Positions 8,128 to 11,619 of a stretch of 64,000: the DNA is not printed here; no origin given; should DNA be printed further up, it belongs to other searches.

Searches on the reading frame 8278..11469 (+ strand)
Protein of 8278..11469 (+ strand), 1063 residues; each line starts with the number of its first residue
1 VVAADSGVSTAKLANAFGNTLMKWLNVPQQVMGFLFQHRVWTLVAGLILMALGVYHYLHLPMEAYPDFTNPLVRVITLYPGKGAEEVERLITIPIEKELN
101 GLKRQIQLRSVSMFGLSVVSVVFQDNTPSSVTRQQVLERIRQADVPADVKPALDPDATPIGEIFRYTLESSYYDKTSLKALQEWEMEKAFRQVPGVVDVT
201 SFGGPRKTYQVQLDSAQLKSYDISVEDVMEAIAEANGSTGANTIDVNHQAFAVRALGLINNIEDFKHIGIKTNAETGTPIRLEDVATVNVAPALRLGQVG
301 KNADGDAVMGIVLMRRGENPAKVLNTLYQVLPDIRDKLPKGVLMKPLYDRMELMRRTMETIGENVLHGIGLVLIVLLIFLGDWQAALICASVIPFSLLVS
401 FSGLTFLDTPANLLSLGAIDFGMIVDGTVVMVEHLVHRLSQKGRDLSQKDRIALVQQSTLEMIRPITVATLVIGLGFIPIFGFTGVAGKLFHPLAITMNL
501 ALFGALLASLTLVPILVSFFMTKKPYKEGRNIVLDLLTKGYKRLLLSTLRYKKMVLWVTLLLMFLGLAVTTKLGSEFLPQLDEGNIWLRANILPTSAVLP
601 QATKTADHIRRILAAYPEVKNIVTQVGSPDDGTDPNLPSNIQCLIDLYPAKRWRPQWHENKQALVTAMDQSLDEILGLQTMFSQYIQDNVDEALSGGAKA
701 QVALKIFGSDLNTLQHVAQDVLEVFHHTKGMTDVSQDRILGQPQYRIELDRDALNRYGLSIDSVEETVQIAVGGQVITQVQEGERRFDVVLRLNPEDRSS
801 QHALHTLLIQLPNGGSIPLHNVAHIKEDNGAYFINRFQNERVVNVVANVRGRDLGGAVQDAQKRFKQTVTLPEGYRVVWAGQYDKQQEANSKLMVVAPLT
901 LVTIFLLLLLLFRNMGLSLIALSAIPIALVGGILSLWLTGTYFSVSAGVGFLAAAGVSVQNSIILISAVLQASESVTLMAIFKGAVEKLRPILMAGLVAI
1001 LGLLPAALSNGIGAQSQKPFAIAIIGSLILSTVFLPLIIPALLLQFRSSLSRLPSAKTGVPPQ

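Call 86: search_protein_families(library=pfam, proteins=[window:8278-11469:+], max_evalue=0.0001)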
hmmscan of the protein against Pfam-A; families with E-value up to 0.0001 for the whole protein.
window:8278-11469:+ (1063 aa): 1 family
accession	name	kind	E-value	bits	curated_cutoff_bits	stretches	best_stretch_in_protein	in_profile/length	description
PF00873.25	ACR_tran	-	1e-237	791.9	28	1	33-1045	3-1019/1021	AcrB/AcrD/AcrF family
